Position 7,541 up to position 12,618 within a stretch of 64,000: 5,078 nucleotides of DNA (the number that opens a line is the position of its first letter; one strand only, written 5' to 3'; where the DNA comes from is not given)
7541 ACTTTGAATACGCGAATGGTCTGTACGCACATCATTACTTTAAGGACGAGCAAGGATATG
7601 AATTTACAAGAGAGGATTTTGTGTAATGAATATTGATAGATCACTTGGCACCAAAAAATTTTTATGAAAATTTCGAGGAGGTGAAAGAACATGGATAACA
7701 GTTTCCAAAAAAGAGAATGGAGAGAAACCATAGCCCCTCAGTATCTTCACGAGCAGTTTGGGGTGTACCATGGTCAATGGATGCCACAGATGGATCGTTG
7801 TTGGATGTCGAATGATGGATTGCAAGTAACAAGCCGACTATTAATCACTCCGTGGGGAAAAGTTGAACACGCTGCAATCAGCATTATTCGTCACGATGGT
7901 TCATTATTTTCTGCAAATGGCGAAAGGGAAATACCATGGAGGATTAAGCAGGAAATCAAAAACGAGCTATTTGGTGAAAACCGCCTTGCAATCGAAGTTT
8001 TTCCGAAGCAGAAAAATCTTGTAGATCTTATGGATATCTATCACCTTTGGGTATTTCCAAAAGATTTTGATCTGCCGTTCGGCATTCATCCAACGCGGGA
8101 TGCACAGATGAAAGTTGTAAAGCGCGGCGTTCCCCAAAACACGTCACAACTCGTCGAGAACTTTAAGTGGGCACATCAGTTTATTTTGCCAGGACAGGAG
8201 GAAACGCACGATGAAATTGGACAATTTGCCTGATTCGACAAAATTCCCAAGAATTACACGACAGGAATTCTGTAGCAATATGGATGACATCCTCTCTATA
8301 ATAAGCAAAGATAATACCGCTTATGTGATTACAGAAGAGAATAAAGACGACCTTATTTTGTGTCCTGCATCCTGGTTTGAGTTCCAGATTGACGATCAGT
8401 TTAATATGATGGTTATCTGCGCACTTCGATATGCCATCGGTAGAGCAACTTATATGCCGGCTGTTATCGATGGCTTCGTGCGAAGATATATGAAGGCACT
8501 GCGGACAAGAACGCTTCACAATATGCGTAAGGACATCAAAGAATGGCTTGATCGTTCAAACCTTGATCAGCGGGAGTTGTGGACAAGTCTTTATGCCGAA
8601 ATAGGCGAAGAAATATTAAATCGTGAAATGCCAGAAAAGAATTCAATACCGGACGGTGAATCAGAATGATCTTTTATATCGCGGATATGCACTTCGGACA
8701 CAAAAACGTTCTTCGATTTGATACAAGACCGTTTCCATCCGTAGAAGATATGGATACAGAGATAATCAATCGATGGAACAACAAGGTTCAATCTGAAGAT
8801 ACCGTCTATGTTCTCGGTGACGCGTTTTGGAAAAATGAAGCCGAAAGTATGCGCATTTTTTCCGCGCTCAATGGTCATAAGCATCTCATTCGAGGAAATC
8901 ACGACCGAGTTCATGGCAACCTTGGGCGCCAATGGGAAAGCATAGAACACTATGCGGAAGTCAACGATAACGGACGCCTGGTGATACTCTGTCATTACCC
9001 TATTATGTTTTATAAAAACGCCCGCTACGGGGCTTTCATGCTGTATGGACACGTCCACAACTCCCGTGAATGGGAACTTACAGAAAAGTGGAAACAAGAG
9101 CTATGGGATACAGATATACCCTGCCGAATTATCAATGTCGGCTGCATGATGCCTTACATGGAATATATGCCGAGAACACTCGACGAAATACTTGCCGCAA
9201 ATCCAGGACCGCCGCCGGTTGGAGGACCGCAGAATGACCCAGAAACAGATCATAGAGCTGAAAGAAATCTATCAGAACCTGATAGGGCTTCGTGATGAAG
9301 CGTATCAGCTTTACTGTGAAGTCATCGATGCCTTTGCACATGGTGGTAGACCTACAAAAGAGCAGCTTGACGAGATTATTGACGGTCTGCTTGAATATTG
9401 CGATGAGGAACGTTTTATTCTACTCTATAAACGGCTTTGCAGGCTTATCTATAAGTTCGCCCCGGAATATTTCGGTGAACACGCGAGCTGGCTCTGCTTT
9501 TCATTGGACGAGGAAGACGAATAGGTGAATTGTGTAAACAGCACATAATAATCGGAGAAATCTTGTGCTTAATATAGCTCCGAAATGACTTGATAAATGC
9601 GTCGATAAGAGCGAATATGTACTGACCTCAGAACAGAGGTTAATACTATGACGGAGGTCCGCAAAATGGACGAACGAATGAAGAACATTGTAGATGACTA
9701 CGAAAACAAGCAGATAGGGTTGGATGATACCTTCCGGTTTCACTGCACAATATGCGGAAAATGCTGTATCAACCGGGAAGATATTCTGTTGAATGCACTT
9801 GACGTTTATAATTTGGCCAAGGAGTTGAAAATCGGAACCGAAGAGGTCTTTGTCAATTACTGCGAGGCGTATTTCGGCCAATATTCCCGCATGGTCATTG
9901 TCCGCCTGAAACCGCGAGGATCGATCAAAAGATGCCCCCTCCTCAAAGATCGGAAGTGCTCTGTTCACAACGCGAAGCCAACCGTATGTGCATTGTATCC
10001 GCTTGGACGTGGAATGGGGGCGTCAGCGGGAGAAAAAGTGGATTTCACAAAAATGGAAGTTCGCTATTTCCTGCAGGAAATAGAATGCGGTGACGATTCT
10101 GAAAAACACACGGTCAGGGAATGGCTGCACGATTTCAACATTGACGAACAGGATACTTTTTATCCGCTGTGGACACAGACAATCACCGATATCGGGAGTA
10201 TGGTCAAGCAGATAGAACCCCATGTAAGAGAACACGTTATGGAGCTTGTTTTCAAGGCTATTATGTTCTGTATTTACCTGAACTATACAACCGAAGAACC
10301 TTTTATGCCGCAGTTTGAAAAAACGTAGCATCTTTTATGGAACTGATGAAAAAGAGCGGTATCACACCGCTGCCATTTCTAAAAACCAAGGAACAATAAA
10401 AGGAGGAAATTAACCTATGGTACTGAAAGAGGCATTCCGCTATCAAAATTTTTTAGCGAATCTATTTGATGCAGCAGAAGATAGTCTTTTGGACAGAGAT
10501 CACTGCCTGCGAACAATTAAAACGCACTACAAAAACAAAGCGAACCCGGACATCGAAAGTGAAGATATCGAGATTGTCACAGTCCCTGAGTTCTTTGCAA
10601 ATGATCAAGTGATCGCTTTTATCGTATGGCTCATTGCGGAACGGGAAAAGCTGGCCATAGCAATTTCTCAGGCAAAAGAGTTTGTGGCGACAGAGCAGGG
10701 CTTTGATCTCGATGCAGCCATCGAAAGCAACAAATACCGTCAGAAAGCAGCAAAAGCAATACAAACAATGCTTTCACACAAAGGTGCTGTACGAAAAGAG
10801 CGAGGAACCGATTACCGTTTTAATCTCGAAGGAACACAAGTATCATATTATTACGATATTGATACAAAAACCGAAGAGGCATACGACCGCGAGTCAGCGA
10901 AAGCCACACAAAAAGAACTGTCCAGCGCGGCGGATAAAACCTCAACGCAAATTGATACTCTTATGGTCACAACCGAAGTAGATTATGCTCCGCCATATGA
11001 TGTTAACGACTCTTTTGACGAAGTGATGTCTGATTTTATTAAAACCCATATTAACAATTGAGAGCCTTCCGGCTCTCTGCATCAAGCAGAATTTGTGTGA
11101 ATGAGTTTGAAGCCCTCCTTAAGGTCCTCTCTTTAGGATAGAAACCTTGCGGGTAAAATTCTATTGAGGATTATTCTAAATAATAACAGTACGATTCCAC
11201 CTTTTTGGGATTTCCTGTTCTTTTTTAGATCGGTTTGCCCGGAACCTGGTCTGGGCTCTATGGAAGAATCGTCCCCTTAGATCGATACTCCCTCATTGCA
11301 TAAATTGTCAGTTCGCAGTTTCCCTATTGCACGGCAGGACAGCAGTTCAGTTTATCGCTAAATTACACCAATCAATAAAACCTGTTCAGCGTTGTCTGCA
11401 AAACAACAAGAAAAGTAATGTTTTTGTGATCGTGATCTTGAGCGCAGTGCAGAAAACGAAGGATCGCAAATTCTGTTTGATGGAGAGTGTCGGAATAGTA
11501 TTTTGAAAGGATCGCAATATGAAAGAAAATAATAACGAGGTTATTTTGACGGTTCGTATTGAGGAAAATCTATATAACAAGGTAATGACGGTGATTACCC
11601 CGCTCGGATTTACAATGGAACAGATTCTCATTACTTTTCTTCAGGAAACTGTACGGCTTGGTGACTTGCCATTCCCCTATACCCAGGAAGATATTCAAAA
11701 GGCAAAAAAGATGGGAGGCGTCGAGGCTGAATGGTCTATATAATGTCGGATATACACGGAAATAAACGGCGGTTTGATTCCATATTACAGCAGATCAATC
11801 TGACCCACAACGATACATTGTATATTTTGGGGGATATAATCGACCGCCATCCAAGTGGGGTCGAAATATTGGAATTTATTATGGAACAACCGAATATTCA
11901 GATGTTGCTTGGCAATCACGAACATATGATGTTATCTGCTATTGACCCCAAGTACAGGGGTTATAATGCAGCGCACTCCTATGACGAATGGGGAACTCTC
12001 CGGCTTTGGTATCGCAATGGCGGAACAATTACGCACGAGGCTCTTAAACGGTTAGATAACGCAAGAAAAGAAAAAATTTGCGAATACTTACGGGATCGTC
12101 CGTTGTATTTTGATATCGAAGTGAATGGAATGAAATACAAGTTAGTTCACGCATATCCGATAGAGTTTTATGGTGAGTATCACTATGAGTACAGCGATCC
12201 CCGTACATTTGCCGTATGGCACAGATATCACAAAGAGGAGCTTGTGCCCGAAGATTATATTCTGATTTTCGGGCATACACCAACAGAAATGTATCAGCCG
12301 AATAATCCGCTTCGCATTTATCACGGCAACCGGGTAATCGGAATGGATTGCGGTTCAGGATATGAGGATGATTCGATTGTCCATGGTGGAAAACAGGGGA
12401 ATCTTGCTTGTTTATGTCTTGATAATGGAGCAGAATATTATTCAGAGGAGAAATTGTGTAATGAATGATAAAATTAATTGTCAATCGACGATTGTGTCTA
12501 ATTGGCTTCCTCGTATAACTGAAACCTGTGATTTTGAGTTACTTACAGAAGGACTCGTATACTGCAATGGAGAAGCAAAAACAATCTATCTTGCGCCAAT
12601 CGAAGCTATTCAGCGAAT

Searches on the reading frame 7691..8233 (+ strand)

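Call 8: search_protein_families(library=pfam, proteins=[window:7691-8233:+], max_evalue=0.01)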
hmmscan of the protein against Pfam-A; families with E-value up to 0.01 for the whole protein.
window:7691-8233:+ (180 aa): 1 family
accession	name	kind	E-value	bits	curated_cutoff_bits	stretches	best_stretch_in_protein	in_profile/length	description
PF24746.1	DUF7694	-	1.5e-15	57.2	27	1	53-123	3-65/66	Domain of unknown function (DUF7694)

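Call 51: search_protein_families(library=phrogs, proteins=[window:7691-8233:+], max_evalue=0.001)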
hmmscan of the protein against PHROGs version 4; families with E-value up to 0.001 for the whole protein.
window:7691-8233:+ (180 aa): 1 family
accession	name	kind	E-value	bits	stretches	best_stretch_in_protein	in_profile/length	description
phrog_7839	-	unknown function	5e-26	92.4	1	8-134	26-133/136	-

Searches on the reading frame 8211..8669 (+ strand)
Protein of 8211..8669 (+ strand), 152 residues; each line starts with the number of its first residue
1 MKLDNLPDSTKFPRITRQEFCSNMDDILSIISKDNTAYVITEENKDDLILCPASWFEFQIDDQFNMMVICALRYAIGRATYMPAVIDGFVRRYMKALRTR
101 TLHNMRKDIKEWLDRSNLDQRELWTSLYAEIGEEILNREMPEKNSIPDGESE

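Call 8: search_protein_families(library=pfam, proteins=[window:8211-8669:+], max_evalue=0.01)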
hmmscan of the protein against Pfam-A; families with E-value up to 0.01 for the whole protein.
window:8211-8669:+ (152 aa): 0 families

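Call 51: search_protein_families(library=phrogs, proteins=[window:8211-8669:+], max_evalue=0.001)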
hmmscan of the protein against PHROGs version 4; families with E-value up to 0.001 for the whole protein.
window:8211-8669:+ (152 aa): 1 family
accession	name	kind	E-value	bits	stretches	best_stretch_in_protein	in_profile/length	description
phrog_11947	-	unknown function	1.8e-13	51.5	1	61-138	10-91/100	-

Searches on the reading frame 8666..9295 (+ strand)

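Call 8: search_protein_families(library=pfam, proteins=[window:8666-9295:+], max_evalue=0.01)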
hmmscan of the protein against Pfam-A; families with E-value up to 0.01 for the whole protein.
window:8666-9295:+ (209 aa): 2 families
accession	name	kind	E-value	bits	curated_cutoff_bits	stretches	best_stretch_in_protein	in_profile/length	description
PF12850.12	Metallophos_2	-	5.4e-07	30.2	27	1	4-166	5-140/154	Calcineurin-like phosphoesterase superfamily domain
PF00149.33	Metallophos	-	2.2e-06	28.7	21.5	1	3-139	4-133/191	Calcineurin-like phosphoesterase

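Call 51: search_protein_families(library=phrogs, proteins=[window:8666-9295:+], max_evalue=0.001)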
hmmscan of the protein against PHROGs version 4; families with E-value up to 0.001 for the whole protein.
window:8666-9295:+ (209 aa): 2 families
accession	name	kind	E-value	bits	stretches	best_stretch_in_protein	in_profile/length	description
phrog_547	-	other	1.7e-42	146.2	1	1-177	30-197/245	phosphoesterase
phrog_30537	-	unknown function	0.0005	21.4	1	21-56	7-41/87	-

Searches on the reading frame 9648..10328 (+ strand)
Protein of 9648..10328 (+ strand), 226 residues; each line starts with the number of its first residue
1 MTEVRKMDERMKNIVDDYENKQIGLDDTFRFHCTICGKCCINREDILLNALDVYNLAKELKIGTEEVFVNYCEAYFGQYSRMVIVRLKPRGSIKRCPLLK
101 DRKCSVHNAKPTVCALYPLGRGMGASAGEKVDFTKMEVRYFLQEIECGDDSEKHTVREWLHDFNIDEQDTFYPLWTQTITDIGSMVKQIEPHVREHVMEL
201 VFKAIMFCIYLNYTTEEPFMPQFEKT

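Call 9: search_protein_families(library=pfam, proteins=[window:9648-10328:+], max_evalue=0.01)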
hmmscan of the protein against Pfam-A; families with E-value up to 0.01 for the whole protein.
window:9648-10328:+ (226 aa): 1 family
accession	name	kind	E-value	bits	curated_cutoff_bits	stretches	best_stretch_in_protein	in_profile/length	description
PF03692.20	CxxCxxCC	-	1.1e-08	36.1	23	1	32-119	1-71/85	Putative zinc- or iron-chelating domain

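Call 51: search_protein_families(library=phrogs, proteins=[window:9648-10328:+], max_evalue=0.001)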
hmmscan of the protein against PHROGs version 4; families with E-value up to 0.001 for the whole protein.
window:9648-10328:+ (226 aa): 0 families

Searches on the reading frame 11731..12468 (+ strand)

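Call 3: search_protein_families(library=pfam, proteins=[window:11731-12468:+], max_evalue=0.1)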
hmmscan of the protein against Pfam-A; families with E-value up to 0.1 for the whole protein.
window:11731-12468:+ (245 aa): 4 families
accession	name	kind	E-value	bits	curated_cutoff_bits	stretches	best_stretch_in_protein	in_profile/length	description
PF00149.33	Metallophos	-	1.4e-13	52.2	21.5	1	2-186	3-159/191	Calcineurin-like phosphoesterase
PF06874.16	FBPase_2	-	1.8e-07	30.3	27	1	28-70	185-227/639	Firmicute fructose-1,6-bisphosphatase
PF12850.12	Metallophos_2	-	2e-05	25.1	27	1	2-183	3-116/154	Calcineurin-like phosphoesterase superfamily domain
PF11047.13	SopD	-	0.024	14.3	25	1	6-34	282-310/319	Salmonella outer protein D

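Call 4: search_protein_families(library=padloc, proteins=[window:11731-12468:+], max_evalue=0.1)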
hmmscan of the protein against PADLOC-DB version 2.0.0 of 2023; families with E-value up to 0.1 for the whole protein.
window:11731-12468:+ (245 aa): 0 families

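Call 51: search_protein_families(library=phrogs, proteins=[window:11731-12468:+], max_evalue=0.001)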
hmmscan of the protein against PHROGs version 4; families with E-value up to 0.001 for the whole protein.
window:11731-12468:+ (245 aa): 6 families
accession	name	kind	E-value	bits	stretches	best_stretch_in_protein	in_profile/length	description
phrog_246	-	other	9.5e-39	134.6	1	2-241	178-393/417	NinI-like serine-threonine phosphatase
phrog_20114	-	other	3e-10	41.6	1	2-116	5-120/131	phosphoesterase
phrog_8238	-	DNA, RNA and nucleotide metabolism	5e-08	32.5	1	2-107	174-279/737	RNA ligase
phrog_1649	-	other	2.8e-06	27.2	1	2-72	38-112/308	metallo-phosphoesterase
phrog_9096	-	unknown function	3.4e-06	28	1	2-72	15-85/157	-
phrog_547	-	other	0.00018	21.7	1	20-104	64-148/245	phosphoesterase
